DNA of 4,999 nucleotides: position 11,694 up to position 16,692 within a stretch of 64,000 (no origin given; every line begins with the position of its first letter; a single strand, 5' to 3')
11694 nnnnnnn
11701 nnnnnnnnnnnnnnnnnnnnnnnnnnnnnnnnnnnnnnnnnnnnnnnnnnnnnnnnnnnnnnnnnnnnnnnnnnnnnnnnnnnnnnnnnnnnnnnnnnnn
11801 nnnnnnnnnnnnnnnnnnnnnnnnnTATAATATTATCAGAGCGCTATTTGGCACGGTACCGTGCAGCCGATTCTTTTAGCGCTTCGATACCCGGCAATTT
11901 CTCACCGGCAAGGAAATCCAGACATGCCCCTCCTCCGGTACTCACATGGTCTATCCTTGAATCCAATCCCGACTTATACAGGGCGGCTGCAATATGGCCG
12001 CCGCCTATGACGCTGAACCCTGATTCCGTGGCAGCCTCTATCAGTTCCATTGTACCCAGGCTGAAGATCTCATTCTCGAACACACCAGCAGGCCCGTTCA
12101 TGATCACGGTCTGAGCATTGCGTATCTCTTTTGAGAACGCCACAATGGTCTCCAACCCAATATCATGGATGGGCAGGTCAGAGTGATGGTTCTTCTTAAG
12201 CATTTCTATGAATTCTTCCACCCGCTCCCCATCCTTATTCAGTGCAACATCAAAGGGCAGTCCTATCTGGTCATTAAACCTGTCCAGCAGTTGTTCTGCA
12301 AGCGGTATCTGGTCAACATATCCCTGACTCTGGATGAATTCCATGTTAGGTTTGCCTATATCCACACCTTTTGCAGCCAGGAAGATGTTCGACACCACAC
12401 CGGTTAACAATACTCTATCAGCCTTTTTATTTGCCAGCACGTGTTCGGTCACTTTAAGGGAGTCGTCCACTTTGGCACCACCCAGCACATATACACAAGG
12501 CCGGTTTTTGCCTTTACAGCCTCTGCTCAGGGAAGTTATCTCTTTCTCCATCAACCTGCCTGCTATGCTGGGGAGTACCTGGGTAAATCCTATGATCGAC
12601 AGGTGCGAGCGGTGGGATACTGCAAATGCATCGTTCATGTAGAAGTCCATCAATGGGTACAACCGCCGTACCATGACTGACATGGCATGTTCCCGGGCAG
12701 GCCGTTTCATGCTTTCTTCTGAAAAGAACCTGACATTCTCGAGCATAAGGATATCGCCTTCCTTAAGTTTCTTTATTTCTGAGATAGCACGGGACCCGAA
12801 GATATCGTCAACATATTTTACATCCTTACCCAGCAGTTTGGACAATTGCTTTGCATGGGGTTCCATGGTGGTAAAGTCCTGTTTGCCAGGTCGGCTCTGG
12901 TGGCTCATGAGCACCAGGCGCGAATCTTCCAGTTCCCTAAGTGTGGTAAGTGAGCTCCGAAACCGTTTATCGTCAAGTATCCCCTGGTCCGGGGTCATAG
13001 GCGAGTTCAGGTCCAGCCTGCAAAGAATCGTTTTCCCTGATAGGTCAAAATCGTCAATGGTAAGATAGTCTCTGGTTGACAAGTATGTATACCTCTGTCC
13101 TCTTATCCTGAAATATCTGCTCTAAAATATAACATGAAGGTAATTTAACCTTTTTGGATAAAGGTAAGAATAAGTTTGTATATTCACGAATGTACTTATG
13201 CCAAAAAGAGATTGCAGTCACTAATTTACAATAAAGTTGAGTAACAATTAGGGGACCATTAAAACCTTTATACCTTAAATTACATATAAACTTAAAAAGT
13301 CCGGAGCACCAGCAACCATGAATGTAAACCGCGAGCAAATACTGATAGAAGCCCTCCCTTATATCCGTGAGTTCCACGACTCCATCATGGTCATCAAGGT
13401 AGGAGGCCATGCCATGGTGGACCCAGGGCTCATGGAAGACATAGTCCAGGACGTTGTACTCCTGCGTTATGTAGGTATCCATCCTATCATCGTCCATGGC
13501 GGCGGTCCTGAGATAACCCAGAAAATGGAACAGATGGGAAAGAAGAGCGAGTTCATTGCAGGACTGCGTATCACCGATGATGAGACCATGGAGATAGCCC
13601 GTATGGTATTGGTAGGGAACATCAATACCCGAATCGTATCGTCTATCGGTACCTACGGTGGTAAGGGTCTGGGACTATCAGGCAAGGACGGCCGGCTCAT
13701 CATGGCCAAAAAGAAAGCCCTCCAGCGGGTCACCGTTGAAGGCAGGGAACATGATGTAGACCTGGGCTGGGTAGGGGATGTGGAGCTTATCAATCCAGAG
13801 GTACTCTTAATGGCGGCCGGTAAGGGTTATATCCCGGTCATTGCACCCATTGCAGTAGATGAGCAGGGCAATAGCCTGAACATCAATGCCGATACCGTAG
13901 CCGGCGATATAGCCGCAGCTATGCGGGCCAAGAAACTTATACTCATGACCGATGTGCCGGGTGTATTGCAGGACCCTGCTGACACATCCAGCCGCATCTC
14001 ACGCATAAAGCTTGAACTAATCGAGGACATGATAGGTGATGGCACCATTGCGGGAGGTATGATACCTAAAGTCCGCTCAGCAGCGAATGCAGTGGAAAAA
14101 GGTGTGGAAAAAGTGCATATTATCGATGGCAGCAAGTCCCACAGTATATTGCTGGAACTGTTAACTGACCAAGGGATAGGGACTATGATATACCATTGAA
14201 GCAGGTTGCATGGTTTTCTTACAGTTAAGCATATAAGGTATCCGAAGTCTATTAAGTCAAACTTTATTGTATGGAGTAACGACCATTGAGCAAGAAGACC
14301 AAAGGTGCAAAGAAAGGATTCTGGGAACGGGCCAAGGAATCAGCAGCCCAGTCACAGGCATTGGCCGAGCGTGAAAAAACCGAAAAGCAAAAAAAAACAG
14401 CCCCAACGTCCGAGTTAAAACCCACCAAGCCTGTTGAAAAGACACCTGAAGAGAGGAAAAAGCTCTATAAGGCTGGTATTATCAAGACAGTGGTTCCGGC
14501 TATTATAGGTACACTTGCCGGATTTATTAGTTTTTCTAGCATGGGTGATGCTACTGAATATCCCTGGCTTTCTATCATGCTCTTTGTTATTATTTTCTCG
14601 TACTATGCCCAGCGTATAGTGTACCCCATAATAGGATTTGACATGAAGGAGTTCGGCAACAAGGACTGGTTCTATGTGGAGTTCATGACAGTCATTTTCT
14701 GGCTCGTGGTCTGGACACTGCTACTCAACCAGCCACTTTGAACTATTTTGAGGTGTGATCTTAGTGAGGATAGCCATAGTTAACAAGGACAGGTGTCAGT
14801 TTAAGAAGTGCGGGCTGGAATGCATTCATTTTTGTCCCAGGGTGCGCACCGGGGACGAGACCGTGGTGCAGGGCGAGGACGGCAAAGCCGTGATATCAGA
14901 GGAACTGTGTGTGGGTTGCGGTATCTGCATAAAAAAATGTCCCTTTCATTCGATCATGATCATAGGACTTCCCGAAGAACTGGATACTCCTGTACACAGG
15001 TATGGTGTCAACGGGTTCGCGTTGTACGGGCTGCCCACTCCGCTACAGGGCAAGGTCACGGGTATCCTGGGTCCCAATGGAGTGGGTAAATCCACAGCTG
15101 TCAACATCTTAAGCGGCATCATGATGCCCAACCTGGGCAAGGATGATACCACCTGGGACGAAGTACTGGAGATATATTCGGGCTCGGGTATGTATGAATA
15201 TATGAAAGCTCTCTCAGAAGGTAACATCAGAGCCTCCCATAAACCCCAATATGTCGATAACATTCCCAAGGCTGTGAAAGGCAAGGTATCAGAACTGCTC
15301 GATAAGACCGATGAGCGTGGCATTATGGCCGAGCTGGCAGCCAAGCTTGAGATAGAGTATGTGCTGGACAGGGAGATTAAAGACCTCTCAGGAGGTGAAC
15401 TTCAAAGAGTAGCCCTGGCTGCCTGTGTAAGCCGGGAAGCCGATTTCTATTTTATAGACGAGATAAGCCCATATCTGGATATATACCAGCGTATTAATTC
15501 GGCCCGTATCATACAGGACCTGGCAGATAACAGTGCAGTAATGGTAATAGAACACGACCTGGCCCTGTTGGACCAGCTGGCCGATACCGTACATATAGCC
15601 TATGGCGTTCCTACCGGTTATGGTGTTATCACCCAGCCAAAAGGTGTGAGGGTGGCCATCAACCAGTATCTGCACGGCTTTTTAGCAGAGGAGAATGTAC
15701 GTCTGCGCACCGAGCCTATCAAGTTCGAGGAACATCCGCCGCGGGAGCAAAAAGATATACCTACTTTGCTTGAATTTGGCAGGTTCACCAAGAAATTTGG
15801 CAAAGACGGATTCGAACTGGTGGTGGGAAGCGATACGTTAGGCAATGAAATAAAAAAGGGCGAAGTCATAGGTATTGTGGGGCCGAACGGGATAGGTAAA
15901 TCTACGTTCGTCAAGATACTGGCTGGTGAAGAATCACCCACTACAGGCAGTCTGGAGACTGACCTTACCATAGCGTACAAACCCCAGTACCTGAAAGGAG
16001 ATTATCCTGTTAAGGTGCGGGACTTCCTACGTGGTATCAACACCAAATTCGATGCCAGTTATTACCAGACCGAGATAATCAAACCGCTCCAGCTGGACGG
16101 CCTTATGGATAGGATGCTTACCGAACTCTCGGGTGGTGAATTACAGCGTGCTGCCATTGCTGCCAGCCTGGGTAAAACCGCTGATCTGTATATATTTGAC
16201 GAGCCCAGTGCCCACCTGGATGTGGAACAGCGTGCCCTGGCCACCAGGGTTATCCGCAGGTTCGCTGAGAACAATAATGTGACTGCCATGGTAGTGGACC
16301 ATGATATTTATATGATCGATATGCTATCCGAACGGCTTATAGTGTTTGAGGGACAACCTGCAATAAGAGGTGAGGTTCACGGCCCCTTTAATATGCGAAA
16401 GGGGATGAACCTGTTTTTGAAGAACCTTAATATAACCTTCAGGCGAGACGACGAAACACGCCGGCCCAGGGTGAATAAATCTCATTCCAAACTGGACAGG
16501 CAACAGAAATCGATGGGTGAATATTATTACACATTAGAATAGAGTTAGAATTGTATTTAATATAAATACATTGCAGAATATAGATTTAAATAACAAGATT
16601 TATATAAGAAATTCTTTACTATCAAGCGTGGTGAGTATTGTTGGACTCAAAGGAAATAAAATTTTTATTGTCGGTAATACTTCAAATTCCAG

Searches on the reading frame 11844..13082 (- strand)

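Call 99: search_protein_families(library=pfam, proteins=[window:11844-13082:-], max_evalue=0.00001)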
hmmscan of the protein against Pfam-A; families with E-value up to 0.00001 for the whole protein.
window:11844-13082:- (412 aa): 1 family
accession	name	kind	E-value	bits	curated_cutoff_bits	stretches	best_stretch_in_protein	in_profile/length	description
PF00162.24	PGK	-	2.6e-119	399.1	27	1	9-394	1-379/379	Phosphoglycerate kinase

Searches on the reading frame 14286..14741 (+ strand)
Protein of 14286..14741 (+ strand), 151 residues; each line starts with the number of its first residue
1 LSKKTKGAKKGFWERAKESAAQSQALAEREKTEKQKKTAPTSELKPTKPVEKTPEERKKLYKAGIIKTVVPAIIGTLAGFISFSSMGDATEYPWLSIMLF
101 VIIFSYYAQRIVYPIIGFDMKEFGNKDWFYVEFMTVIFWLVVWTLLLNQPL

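Call 4: search_protein_families(library=pfam, proteins=[window:14286-14741:+], max_evalue=1)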
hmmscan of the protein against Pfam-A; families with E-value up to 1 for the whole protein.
window:14286-14741:+ (151 aa): 2 families
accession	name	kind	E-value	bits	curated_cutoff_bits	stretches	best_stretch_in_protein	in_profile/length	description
PF19094.5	EMC6_arch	-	4.2e-27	94.8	26.7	1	62-148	2-87/87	EMC6-arch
PF05680.17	ATP-synt_E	-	0.97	10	22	1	16-56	38-78/83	ATP synthase E chain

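Call 5: search_protein_families(library=ncbifam, proteins=[window:14286-14741:+], max_evalue=1)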
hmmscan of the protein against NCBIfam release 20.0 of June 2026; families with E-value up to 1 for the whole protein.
window:14286-14741:+ (151 aa): 1 family
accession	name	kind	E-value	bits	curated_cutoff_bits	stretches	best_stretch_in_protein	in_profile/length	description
NF003960.0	PRK05454.2-3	equivalog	0.038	12.4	829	1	26-127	41-137/659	glucans biosynthesis glucosyltransferase MdoH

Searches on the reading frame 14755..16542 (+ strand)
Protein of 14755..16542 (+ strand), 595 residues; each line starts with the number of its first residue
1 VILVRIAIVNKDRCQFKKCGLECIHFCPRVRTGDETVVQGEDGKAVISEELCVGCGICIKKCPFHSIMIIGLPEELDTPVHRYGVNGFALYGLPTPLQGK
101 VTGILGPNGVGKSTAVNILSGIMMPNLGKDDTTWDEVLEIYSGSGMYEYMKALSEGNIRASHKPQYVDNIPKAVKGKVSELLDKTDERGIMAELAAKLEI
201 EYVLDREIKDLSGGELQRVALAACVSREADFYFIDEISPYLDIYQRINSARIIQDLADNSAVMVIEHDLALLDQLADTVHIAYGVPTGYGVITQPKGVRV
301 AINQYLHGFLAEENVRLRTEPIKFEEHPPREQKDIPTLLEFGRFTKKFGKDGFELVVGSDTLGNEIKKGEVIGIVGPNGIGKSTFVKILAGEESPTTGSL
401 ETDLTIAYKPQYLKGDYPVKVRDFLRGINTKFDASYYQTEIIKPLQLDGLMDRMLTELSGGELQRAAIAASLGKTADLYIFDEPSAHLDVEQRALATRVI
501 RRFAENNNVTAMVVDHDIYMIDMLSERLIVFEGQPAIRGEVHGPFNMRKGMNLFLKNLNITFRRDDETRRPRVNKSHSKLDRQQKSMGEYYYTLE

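Call 4: search_protein_families(library=pfam, proteins=[window:14755-16542:+], max_evalue=1)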
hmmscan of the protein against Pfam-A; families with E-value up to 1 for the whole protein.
window:14755-16542:+ (595 aa): 45 families (the best 25 are shown)
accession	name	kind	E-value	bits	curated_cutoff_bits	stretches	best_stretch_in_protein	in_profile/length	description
PF00005.33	ABC_tran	-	1e-38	133.4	25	2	365-485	7-136/137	ABC transporter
PF02463.25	SMC_N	-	1.7e-14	54.2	40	3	209-280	135-210/220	RecF/RecN/SMC N terminal domain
PF04068.21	Fer4_RLI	-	1.1e-10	41.4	23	1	4-35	1-35/35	Possible Fer4-like domain in RNase L inhibitor, RLI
PF13304.12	AAA_21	-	1.6e-10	42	27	3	372-390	2-20/304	AAA domain, putative AbiEii toxin, Type IV TA system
PF03193.22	RsgA_GTPase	-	1.4e-07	31.9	30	2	360-402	98-139/174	RsgA GTPase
PF00037.32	Fer4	-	1.8e-06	28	21.1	1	46-67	2-23/24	4Fe-4S binding domain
PF13555.12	AAA_29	-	4.4e-06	26.8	27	2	97-126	21-49/61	P-loop containing region of AAA domain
PF03215.21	Rad17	-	7.8e-06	26.4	23.8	2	362-395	40-71/186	Rad17 P-loop domain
PF13237.11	Fer4_10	-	1.8e-05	25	25.5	2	8-63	3-53/53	4Fe-4S dicluster domain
PF12837.12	Fer4_6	-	2.9e-05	24.2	25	1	45-66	2-23/24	4Fe-4S binding domain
PF00910.28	RNA_helicase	-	3.7e-05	24.6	21.5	0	374-392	3-21/105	RNA helicase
PF14697.11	Fer4_21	-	0.00011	22.7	35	1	7-65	1-55/59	4Fe-4S dicluster domain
PF13476.12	AAA_23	-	0.00013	23.1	27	1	98-125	18-45/201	AAA domain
PF13173.12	AAA_14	-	0.00026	21.4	27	0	370-394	3-27/129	AAA domain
PF01926.29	MMR_HSR1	-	0.00029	21.4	21.9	1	372-403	2-33/113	50S ribosome-binding GTPase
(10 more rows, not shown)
